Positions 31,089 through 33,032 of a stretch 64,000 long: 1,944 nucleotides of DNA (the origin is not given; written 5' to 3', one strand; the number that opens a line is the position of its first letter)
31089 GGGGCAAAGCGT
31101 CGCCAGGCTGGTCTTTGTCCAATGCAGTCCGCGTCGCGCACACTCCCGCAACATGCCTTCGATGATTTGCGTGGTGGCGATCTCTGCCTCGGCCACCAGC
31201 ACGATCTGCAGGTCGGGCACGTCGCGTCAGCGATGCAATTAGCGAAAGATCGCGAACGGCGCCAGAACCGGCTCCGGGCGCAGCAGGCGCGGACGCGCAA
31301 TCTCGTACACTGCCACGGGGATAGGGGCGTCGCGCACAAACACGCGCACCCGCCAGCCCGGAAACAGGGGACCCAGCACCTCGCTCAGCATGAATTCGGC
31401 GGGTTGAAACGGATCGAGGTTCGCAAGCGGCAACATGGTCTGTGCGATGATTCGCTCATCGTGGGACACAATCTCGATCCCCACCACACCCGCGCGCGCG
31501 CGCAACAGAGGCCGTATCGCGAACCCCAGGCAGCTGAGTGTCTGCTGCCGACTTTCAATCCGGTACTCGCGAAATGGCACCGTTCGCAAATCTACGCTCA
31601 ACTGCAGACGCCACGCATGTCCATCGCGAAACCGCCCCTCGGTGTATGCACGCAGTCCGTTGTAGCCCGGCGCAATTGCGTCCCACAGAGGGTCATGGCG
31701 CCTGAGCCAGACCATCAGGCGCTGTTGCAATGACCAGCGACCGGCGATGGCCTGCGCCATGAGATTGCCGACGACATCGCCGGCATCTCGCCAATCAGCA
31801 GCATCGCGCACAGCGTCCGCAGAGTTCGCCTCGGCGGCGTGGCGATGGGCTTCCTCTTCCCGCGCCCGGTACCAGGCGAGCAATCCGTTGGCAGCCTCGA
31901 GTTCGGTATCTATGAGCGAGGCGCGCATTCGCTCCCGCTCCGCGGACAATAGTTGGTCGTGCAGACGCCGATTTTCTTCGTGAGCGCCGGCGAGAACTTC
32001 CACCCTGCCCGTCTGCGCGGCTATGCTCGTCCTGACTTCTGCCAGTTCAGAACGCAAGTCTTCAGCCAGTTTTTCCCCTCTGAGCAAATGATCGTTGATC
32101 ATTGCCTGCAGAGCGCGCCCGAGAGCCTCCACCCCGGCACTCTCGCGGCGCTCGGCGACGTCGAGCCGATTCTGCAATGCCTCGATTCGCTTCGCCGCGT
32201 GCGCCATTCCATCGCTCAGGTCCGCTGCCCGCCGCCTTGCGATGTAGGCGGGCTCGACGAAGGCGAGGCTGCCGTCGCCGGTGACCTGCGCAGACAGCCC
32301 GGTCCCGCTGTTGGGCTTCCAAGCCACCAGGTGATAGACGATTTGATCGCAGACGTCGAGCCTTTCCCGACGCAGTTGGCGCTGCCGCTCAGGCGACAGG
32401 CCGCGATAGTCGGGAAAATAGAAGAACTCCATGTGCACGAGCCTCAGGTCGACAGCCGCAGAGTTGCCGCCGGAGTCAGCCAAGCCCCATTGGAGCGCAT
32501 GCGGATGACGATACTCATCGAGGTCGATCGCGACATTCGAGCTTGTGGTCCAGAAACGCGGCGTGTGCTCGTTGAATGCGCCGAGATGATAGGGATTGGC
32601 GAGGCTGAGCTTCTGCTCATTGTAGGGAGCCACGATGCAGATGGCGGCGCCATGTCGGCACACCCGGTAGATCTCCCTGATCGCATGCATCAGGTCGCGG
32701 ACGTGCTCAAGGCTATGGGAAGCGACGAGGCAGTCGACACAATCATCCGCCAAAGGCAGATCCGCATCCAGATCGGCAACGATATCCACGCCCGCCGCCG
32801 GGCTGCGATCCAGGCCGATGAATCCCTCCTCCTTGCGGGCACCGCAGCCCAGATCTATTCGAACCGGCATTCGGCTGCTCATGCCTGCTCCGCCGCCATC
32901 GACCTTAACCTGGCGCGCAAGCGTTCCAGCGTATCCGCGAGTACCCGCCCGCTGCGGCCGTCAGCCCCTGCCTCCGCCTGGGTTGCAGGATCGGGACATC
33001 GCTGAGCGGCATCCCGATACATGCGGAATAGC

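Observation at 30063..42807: prsT heads a 9-to-10-gene operon encoding a complete ABC-transporter-dependent glycan pathway inside a PEP-CTERM locus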

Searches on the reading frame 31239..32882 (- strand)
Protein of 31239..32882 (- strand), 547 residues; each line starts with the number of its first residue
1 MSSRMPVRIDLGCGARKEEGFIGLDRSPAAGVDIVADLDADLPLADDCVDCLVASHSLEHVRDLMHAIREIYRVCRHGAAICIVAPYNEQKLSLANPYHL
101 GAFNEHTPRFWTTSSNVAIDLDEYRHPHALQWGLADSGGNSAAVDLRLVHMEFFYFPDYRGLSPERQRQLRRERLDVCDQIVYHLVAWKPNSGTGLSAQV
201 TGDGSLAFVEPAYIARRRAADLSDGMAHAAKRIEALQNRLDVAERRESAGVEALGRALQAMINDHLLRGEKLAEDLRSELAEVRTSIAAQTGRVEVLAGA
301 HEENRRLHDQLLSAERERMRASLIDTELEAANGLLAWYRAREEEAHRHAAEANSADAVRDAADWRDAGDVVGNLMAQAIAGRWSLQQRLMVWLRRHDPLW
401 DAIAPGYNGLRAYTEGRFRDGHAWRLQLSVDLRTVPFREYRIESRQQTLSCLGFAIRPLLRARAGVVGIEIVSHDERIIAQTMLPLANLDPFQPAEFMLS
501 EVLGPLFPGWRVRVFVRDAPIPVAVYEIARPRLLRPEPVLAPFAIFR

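Call 3: search_protein_families(library=pfam, proteins=[window:31239-32882:-], max_evalue=0.01)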
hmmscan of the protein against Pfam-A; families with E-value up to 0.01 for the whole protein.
window:31239-32882:- (547 aa): 7 families
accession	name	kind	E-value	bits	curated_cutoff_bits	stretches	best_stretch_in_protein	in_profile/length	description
PF08241.18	Methyltransf_11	-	3.1e-09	37.8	21.2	1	34-82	47-94/95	Methyltransferase domain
PF01209.24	Ubie_methyltran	-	0.00011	22.1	20.1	1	32-125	100-189/233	ubiE/COQ5 methyltransferase family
PF13649.12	Methyltransf_25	-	0.00045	21.3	27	1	35-78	52-96/97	Methyltransferase domain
PF05148.21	Methyltransf_8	-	0.00055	20.3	27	1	9-83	77-156/219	Hypothetical methyltransferase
PF13489.12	Methyltransf_23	-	0.0025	18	27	1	10-107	28-142/164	Methyltransferase domain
PF13847.12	Methyltransf_31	-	0.004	17.3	27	0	36-92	61-118/145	Methyltransferase domain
PF08242.18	Methyltransf_12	-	0.0092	17.1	30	0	33-79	52-96/98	Methyltransferase domain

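Call 4: search_protein_families(library=ncbifam, proteins=[window:31239-32882:-], max_evalue=0.01)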
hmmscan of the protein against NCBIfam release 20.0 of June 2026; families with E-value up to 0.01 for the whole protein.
window:31239-32882:- (547 aa): 10 families
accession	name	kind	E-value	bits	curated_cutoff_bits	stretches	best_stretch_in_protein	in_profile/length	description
NF001241.0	PRK00216.1-2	equivalog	1.7e-05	24.6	327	1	30-84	94-148/231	demethylmenaquinone methyltransferase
NF004452.0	PRK05785.1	equivalog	0.00017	21.1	207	1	40-89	102-152/228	hypothetical protein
NF045667.1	MTase_DVU1556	equivalog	0.00036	20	155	1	26-83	53-119/213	DVU_1556 family methyltransferase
TIGR01934.1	MenG_MenH_UbiE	subfamily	0.0004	19.7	158.35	1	40-98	98-156/223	ubiquinone/menaquinone biosynthesis methyltransferase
NF041255.1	mycofact_MftM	equivalog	0.00052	19.4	200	1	39-91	195-247/289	mycofactocin oligosaccharide methyltransferase MftM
NF001244.0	PRK00216.1-5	equivalog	0.0013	18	216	1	40-91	110-161/236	bifunctional demethylmenaquinone methyltransferase/2-methoxy-6-polyprenyl-1,4-benzoquinol methylase UbiE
NF001243.0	PRK00216.1-4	equivalog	0.0031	16.9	235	1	35-83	103-152/237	demethylmenaquinone methyltransferase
NF007610.0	PRK10258.1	equivalog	0.0057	16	342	1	29-85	85-140/251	malonyl-ACP O-methyltransferase BioC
NF001240.0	PRK00216.1-1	equivalog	0.0072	15.4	378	0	39-104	124-189/251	bifunctional demethylmenaquinone methyltransferase/2-methoxy-6-polyprenyl-1,4-benzoquinol methylase UbiE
NF052510.1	methyltran_MpqE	exception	0.0094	15.4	335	0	40-83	108-152/234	methyl-plastoquinone biosynthesis methyltransferase MpqE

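Call 23: search_solved_structures(query=window:31239-32882:-, max_evalue=1)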
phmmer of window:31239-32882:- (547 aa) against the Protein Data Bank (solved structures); distinct sequences matched with E-value up to 1: 7.
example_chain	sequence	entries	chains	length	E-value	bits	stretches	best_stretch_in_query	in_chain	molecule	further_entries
6uv6_A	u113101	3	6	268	0.0014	20.7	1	29-84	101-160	D-glucose O-methyltransferase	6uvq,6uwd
3bus_A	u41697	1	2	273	0.049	15.6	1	40-84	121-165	Methyltransferase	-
6f5z_A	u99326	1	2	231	0.066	15.2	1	34-90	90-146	24-sterol C-methyltransferase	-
5g6u_A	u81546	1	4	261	0.12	14.3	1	239-335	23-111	LANGERIN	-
1xxl_A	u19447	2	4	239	0.13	14.2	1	39-89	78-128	YcgJ protein | ycgJ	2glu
7wz8_C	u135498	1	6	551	0.33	12.8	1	236-335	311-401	SNAP-tag,C-type lectin domain family 4 member K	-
3dlc_A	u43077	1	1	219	0.61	12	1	39-90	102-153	Putative S-adenosyl-L-methionine-dependent Methyltransferase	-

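Call 46: find_homologous_proteins(query=window:31239-32882:-, max_evalue=0.00001)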
Query window:31239-32882:- (547 aa): 200 proteins with E <= 0.00001 among 8000 candidates; the best 120 are listed.
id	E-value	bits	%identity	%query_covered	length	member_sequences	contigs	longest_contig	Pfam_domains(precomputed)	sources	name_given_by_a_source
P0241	0.0e+0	1234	100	100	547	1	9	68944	PF08241.19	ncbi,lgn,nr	ncbi:MAG: methyltransferase domain-containing protein [Burkholderiales bacterium]|nr:methyltransfera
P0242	0.0e+0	1167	82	100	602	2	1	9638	PF08241.19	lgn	-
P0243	2.8e-134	467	40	98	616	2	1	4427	PF08241.19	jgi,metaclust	metaclust:\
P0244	9.2e-131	455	39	96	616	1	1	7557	PF13489.13,PF08241.19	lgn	-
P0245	2.4e-130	454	41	99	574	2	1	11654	PF13489.13,PF08241.19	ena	-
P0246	7.4e-129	449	40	98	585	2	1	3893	PF08241.19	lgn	-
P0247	1.1e-128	448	40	96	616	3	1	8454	PF08241.19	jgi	jgi:SAM-dependent methyltransferase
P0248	6.7e-128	446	42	99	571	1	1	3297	-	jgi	jgi:SAM-dependent methyltransferase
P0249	1.4e-125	438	40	99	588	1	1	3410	PF13489.13,PF08241.19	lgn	-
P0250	1.7e-125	438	40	99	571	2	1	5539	PF08241.19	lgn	-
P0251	2.1e-125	438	40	99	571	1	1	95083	PF08241.19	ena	-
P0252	4.1e-125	437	41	68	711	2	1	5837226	PF13847.13,PF08241.19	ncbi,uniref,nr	ncbi:methyltransferase domain-containing protein [Metapseudomonas lalkuanensis]|uniref:class I SAM-d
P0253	2.2e-124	434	42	96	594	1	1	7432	PF13489.13,PF01209.25,PF08241.19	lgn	-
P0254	2.4e-124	434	41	96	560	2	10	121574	PF08241.19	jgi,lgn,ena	-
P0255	6.8e-124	433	40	99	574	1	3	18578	PF08241.19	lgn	-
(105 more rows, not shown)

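Call 50: search_solved_structures(query=A3, max_evalue=1)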
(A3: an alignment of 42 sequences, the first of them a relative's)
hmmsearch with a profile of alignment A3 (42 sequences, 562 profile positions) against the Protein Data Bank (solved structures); distinct sequences matched with E-value up to 1: 177 (the best 60 are shown).
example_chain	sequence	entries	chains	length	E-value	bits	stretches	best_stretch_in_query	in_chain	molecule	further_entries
6uv6_A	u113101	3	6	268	8.3e-05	24.8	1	36-78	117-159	D-glucose O-methyltransferase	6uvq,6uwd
8k76_A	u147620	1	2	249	0.0001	24.5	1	27-74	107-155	S-adenosylmethionine-dependent methyltransferase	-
6l5j_A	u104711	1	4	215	0.00041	22.5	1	227-396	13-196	Rootletin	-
1cii_A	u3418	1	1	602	0.0011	21.1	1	239-397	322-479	COLICIN IA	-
6f5z_A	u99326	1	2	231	0.0026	19.9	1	30-84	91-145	24-sterol C-methyltransferase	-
3dlc_A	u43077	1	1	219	0.0057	18.8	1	35-75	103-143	Putative S-adenosyl-L-methionine-dependent Methyltransferase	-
5g6u_A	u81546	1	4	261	0.0058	18.7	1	259-377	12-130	LANGERIN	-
3bus_A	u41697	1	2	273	0.0058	18.7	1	36-78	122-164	Methyltransferase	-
8qae_A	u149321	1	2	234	0.008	18.3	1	241-430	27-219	sc-apCC-6-SLLA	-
7zr2_A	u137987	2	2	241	0.0093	18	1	227-410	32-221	Spike protein S2',Chimeric protein mimic of SARS-CoV-2 Spike HR1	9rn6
4gkw_A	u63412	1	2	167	0.011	17.9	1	256-401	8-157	Spindle assembly abnormal protein 6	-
4tql_A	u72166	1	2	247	0.011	17.8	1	219-418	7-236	Three helix bundle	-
7wz8_C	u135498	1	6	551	0.013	17.6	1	254-375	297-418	SNAP-tag,C-type lectin domain family 4 member K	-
4lin_A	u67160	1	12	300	0.014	17.4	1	251-388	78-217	Tail needle protein gp26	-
1xxl_A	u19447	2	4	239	0.016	17.3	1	35-74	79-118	YcgJ protein | ycgJ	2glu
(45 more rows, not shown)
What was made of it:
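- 31239..32882 (-): 547-aa methyltransferase + long coiled coil + C-terminal beta-sandwich domain, the candidate chain modifier or terminator. The profile hits sugar O-methyltransferases and coiled-coil proteins (call 50).
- On Polymerase-terminator, chain-length-controlled systems (E. coli O8/O9a WbdD type): Coiled-coil profile hits (call 50).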

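Call 61: predict_structure(alignment_id=A3)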
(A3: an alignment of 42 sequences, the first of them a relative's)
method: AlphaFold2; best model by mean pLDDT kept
length: 547 residues; sequences in the alignment: 42
mean_pLDDT: 83.6   pTM: 0.48
mean pLDDT of the five models: 83.6, 81.7, 80.3, 79.4, 78.0
residues with pLDDT >= 90: 250; 70-90: 206; 50-70: 64; < 50: 27
segments of 3 or more residues with pLDDT < 50: 92-97, 197-199, 201-204, 282-284, 289-293
pLDDT, mean of each block of 10 residues (from residue 1): 80 93 95 95 96 88 90 94 86 47 85 87 81 71 83 93 91 88 92 56 63 94 87 87 81 75 69 53 49 52 70 78 83 84 73 61 83 87 81 86 95 94 92 96 95 96 95 95 96 96 93 96 96 88 97
secondary structure, 60 per line:
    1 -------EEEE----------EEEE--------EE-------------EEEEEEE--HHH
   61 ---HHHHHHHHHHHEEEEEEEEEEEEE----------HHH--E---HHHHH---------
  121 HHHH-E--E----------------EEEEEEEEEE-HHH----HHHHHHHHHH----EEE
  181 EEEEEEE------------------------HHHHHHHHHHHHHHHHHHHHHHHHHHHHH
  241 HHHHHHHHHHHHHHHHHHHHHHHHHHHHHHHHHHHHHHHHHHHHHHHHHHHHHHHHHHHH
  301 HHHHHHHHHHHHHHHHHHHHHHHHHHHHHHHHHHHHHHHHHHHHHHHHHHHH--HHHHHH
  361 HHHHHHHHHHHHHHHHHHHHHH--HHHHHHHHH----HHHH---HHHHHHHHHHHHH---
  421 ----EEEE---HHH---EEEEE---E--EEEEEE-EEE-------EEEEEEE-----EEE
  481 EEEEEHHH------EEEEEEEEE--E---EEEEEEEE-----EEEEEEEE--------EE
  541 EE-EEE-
elements in order: E8-11 E22-25 E49-55 H64-74 E75-87 H107-111 H121-124 E146-155 H164-173 E178-187 H212-352 H355-382 H385-393 H398-401 H405-417 E425-428 E438-442 E449-454 E456-458 E466-472 E478-485 E495-503 E510-517 E523-530 E539-542 E544-546
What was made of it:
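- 31239..32882 (-): AlphaFold gives pLDDT 83.6, with a methyltransferase domain at 1-190, a helix at 212-352 and a beta domain at 425-547 (call 61).
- On Polymerase-terminator, chain-length-controlled systems (E. coli O8/O9a WbdD type): Methyltransferase domain at 1-190 and a helix at 212-352, with further helices to 417 (call 61).
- Checked: AlphaFold gives a single helix over residues 212-352, and the family profile matches rootletin, tropomyosin and SMC (calls 50, 61).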

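Call 64: fold_search(model_id=the predicted structure, library=pdb)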
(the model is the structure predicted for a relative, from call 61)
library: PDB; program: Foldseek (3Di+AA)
matches with E <= 10: 1532; with E <= 0.001: 161
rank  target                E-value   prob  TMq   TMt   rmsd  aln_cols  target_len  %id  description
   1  3l8d                  5.5e-07  1.00  0.20  0.50   9.3       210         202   17  Crystal structure of methyltransferase from Bacillus Thuringiensis (released 2010-01-12)
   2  6f5z_A                1.0e-06  1.00  0.20  0.43   9.3       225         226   19  Complex between the Haloferax volcanii Trm112 methyltransferase activator and the Hvo_0019 putative methyltransferase (released 2018-07-11)
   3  6f5z_B                1.9e-06  1.00  0.20  0.43   9.9       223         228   20  Complex between the Haloferax volcanii Trm112 methyltransferase activator and the Hvo_0019 putative methyltransferase (released 2018-07-11)
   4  3bkw_A                2.3e-06  1.00  0.19  0.42   9.6       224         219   16  Crystal structure of S-adenosylmethionine dependent methyltransferase (NP_104914.1) from Mesorhizobium loti at 1.60 A  (released 2007-12-18)
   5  6uv6_C                4.2e-06  1.00  0.20  0.37  10.2       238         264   18  AtmM with bound rebeccamycin analogue (released 2020-11-25)
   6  6uvq_A                5.6e-06  1.00  0.20  0.40   9.9       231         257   19  Crystal structure of Apo AtmM (released 2020-11-25)
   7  3bkw_B                7.5e-06  1.00  0.18  0.42  11.0       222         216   15  Crystal structure of S-adenosylmethionine dependent methyltransferase (NP_104914.1) from Mesorhizobium loti at 1.60 A  (released 2007-12-18)
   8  3cc8                  7.9e-06  1.00  0.22  0.51   7.6       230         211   15  Crystal structure of a putative methyltransferase (bce_1332) from bacillus cereus atcc 10987 at 1.64 A resolution (released 2008-03-04)
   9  2avn_A                7.9e-06  1.00  0.19  0.39  10.8       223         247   20  CRYSTAL STRUCTURE OF A UBIQUINONE/MENAQUINONE BIOSYNTHESIS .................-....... PROTEIN (TM1389) FROM THERMOTOGA  (released 2005-10-18)
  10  3g5l_A                1.0e-05  1.00  0.19  0.42  10.9       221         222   11  Crystal structure of putative S-adenosylmethionine dependent methyltransferase from Listeria monocytogenes (released 2009-02-17)
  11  3g5l_B                1.0e-05  1.00  0.19  0.43  11.1       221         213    8  Crystal structure of putative S-adenosylmethionine dependent methyltransferase from Listeria monocytogenes (released 2009-02-17)
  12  4pne_B                1.1e-05  1.00  0.19  0.36  13.9       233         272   18  Crystal Structure of the [4+2]-Cyclase SpnF (released 2015-02-18)
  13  2p8j_A                1.1e-05  1.00  0.20  0.46   9.5       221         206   14  Crystal structure of S-adenosylmethionine-dependent methyltransferase (NP_349143.1) from Clostridium acetobutylicum at (released 2007-04-24)
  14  8x8j_A                1.1e-05  1.00  0.18  0.37   8.5       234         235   11  The structure of AbBioc in complex with inhibitor sinefungin (released 2024-11-13)
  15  1xxl_A                1.2e-05  1.00  0.20  0.42   9.6       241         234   15  The crystal structure of YcgJ protein from Bacillus subitilis at 2.1 A resolution (released 2004-11-23)
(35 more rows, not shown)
